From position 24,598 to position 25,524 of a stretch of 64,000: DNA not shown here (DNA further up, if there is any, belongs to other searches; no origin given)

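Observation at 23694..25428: Three-gene minus-strand operon (HEAT-like unknown, pentapeptide-repeat protein, small MBL hydrolase) with overlapping stops/starts, facing the SagB-like operon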

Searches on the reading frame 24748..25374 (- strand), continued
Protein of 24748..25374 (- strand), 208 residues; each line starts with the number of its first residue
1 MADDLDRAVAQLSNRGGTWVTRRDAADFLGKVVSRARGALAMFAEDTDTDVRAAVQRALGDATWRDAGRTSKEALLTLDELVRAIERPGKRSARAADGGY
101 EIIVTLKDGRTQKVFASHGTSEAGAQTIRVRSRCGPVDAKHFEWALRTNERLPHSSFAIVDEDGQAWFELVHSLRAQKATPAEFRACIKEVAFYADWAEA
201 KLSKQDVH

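Call 30: fold_search(model_id=the predicted structure, library=pdb)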
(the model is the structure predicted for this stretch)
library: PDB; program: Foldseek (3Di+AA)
matches with E <= 10: 1393; with E <= 0.001: 7
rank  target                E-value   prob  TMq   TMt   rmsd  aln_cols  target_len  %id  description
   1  2plg_A                1.3e-05  1.00  0.44  0.57   4.4       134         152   18  Crystal structure of T110839 protein from Synechococcus elongatus (released 2007-05-01)
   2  8q8o_A                6.9e-05  1.00  0.46  0.67   3.4       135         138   16  PA14_16140 protein: the regulator of an operon involved in the biofilm formation in PA14 P. aeruginosa (released 2024-02-28)
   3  2plg_B                1.6e-04  1.00  0.43  0.58   4.3       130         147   18  Crystal structure of T110839 protein from Synechococcus elongatus (released 2007-05-01)
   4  4h5b_A                6.3e-04  1.00  0.41  0.52   5.1       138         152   17  Crystal Structure of DR_1245 from Deinococcus radiodurans (released 2013-01-30)
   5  5frk_B                7.9e-04  1.00  0.40  0.53   5.4       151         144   12  SeMet crystal structure of Erwinia amylovora AmyR amylovoran repressor, a member of the YbjN protein family (released 2017-02-15)
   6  5fr7_B                8.8e-04  1.00  0.38  0.50   5.6       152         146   11  Erwinia amylovora AmyR amylovoran repressor, a member of the YbjN protein family (released 2017-01-18)
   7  9uwz_A                9.9e-04  1.00  0.39  0.58   8.8       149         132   14  Crystal structure of the type III secretion chaperone VecA from Vibrio parahaemolyticus (released 2025-06-25)
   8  4h5b_B                1.1e-03  1.00  0.42  0.54   5.2       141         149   17  Crystal Structure of DR_1245 from Deinococcus radiodurans (released 2013-01-30)
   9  5fr7_A                1.2e-03  1.00  0.41  0.54   5.2       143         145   11  Erwinia amylovora AmyR amylovoran repressor, a member of the YbjN protein family (released 2017-01-18)
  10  6vu7_A                1.4e-03  1.00  0.40  0.56   4.7       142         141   14  Crystal structure of YbjN, a putative transcription regulator from E. coli (released 2020-03-11)
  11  6vu7_B                1.6e-03  1.00  0.44  0.61   4.5       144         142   12  Crystal structure of YbjN, a putative transcription regulator from E. coli (released 2020-03-11)
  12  9ux0_B                4.5e-03  1.00  0.37  0.55   9.6       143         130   14  Crystal structure of the virulence effector VepA in complex with its secretion chaperone VecA (released 2025-06-25)
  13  3kxy_B                5.4e-03  1.00  0.43  0.64   4.3       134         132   13  Crystal Structure of the ExsC-ExsE Complex (released 2010-06-30)
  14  1ttw_A                5.4e-03  0.99  0.31  0.48   9.4       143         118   15  Crystal structure of the Yersinia Pestis type III secretion chaperone SycH in complex with a stable fragment of YscM2 (released 2004-08-31)
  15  5z38_A                6.4e-03  1.00  0.37  0.47   9.6       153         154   15  Crystal structure of CsrA bound to CesT (released 2018-04-04)
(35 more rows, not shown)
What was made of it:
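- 24748..25374 (-): g1: 208-aa protein with an N-terminal HEAT-like helical hairpin (residues ~1-75, nt 25374-25150) and a C-terminal YbjN/class-I T3SS-chaperone-like alpha/beta domain (residues ~76-208). Foldseek PDB hits 2plg, 8q8o, DR_1245 4h5b, AmyR, YbjN, CesT, ExsC at E 1e-5 to 1e-2 (call 30).
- Closest known: YbjN family / class I type III secretion chaperones. Same: The fold of the g1 C-terminal domain (call 30).
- Checked: The C-terminal 130 residues form a YbjN/T3SS-chaperone-like domain (call 30).
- Its fold matches YbjN, DR_1245, CesT and ExsC (call 30).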

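Call 65: find_homologous_proteins(query=A6, max_evalue=1e-10)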
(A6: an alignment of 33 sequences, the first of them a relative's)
Query A6 (33 sequences) (244 aa, profile of the alignment): 24 proteins with E <= 1e-10 among 8000 candidates.
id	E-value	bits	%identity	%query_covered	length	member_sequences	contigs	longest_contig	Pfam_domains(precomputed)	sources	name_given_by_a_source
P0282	7.0e-56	208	23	95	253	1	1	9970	-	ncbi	-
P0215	1.5e-55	207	100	100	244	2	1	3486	-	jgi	jgi:hypothetical protein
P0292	3.0e-55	206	23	96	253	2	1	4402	-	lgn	-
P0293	9.9e-55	204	84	100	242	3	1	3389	-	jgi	jgi:hypothetical protein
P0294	2.2e-54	203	83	100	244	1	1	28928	-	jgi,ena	-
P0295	1.2e-52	197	67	100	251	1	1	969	-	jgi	jgi:hypothetical protein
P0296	1.3e-50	191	52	98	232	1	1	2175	-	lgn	-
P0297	2.9e-50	190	62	100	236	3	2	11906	-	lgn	-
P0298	1.5e-49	187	64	100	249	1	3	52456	-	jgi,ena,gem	-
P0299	1.9e-49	187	66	100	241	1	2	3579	-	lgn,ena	-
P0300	3.9e-49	186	48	100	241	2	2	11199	-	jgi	jgi:hypothetical protein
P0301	5.6e-49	185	25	93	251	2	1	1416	-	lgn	-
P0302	1.6e-48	184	61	100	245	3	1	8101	-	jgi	-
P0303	2.0e-48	183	53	100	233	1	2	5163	-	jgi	jgi:hypothetical protein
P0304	1.9e-47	180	62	100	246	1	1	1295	-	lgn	-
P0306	7.2e-45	172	52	100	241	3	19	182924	-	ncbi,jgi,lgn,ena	-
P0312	4.2e-18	84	50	7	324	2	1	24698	PF21581.4,PF00514.30,PF02985.29,PF03130.23,PF20168.5,PF13513.13,PF13646.13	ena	-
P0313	8.4e-15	73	-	-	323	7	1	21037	PF00514.30,PF02985.29,PF03130.23,PF13513.13,PF13646.13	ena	-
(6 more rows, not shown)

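Call 66: find_encoding_contigs(protein=P0306, flank=5000, max_places=2)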
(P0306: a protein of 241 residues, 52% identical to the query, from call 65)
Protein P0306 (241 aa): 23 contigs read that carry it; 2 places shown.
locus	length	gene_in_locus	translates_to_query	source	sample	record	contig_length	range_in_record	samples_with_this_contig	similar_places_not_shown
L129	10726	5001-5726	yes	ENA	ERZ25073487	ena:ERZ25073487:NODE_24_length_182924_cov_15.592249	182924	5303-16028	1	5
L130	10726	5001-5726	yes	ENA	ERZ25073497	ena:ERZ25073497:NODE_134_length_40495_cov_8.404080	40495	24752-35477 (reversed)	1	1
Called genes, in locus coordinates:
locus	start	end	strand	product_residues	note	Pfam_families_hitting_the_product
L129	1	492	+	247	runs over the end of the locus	PF01061:ABC2_membrane, PF12698:ABC2_membrane_3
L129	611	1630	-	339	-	-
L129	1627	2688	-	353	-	PF02470:MlaD, PF28544:Helical_needle (weak)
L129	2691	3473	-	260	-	PF00005:ABC_tran, PF13304:AAA_21 (weak)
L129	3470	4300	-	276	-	PF02405:MlaE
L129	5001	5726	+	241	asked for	-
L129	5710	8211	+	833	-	PF01804:Penicil_amidase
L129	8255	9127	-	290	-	PF13489:Methyltransf_23 (faint), PF13428:TPR_14 (faint), PF07719:TPR_2 (faint), PF13432:TPR_16 (faint), PF14559:TPR_19 (weak)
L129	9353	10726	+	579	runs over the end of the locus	PF02401:LYTB, PF01040:UbiA (weak)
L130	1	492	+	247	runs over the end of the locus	PF01061:ABC2_membrane, PF12698:ABC2_membrane_3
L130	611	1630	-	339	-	-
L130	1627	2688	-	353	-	PF02470:MlaD, PF28544:Helical_needle (weak)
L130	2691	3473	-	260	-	PF00005:ABC_tran, PF13304:AAA_21 (weak)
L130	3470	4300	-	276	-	PF02405:MlaE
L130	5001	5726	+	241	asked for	-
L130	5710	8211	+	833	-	PF01804:Penicil_amidase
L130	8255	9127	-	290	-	PF13489:Methyltransf_23 (faint), PF13428:TPR_14 (faint), PF07719:TPR_2 (faint), PF13432:TPR_16 (faint), PF14559:TPR_19 (weak)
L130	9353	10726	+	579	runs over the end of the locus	PF02401:LYTB, PF01040:UbiA (weak)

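Call 67: find_encoding_contigs(protein=P0298, flank=5000, max_places=1)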
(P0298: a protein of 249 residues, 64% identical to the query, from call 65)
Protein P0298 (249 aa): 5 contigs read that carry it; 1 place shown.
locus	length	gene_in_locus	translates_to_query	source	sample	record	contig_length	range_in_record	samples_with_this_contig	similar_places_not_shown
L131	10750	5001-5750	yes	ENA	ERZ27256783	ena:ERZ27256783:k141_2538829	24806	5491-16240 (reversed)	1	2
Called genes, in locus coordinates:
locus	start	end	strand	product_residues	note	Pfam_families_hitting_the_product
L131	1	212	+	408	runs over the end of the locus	PF00460:Flg_bb_rod, PF22692:LlgE_F_G_D1, PF07559:FlgE_D2, PF06429:Flg_bbr_C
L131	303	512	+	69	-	PF06289:FlbD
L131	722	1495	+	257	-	PF01618:MotA_ExbB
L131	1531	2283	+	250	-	PF13677:MotB_plug, PF00691:OmpA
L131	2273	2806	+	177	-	PF03748:FliL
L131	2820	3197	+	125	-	PF01052:FliMN_C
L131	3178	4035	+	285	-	PF04347:FliO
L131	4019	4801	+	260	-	PF00813:FliP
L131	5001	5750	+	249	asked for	-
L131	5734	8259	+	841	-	PF01804:Penicil_amidase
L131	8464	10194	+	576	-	PF02401:LYTB, PF01040:UbiA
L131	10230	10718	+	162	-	PF01467:CTP_transf_like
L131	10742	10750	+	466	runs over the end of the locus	PF01565:FAD_binding_4, PF02913:FAD-oxidase_C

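Call 68: find_encoding_contigs(protein=P0282, flank=5000, max_places=1)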
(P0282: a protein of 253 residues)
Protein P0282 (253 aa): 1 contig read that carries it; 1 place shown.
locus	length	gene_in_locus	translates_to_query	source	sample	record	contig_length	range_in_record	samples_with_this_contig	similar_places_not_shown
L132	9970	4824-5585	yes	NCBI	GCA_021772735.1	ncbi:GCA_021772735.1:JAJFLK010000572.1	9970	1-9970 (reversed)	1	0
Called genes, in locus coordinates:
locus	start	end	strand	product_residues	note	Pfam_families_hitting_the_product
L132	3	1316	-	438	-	?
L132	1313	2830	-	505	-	PF01425:Amidase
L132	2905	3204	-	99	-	PF02686:GatC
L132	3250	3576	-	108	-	PF21196:PcrA_UvrD_tudor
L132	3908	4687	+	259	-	PF04134:DCC1-like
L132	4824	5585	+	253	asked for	-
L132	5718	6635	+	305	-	PF00528:BPD_transp_1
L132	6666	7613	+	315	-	PF00528:BPD_transp_1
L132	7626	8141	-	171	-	PF14367:DUF4411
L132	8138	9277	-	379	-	PF06114:Peptidase_M78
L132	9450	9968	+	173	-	?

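Call 70: find_encoding_contigs(protein=P0294, flank=4000, max_places=1)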
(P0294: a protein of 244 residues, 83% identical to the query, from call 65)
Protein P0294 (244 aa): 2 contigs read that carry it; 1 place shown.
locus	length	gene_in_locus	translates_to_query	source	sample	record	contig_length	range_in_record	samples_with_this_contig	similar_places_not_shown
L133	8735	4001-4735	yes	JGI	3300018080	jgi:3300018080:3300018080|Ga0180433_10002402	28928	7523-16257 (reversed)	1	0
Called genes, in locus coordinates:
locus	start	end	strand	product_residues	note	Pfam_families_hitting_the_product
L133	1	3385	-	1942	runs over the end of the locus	PF05569:Peptidase_M56, PF00775:Dioxygenase_C (faint), PF01060:TTR-52 (faint), PF10670:DUF4198 (faint), PF13620:CarboxypepD_reg, PF15976:CooC_C (faint), PF13620:CarboxypepD_reg, PF13620:CarboxypepD_reg, +11 more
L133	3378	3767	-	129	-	PF03965:Penicillinase_R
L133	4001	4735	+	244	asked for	-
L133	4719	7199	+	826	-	PF01804:Penicil_amidase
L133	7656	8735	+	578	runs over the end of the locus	PF02401:LYTB, PF01040:UbiA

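Call 71: find_encoding_contigs(protein=P0300, flank=4000, max_places=1)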
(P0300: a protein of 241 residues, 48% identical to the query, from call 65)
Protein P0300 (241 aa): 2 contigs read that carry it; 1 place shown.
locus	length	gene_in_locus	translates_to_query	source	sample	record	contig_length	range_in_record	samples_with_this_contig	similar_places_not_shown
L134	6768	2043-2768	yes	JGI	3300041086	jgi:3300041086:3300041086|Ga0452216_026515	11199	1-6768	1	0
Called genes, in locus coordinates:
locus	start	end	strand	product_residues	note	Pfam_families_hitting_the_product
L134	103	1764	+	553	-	-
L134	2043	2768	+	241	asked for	-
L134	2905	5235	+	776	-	PF01804:Penicil_amidase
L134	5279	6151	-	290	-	PF13424:TPR_12 (faint), PF14559:TPR_19 (faint), PF07719:TPR_2 (faint), PF13428:TPR_14 (faint), PF13432:TPR_16 (weak)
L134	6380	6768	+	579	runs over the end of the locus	PF02401:LYTB, PF01040:UbiA (weak)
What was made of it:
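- A distant g1-like family sits directly upstream of a different hydrolase, a penicillin-amidase-family gene, in 4 of 4 members checked, overlapping it by 17 nt in three (L129/L130, L131, L133) and 136 nt upstream in L134 (calls 66, 67, 70, 71).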
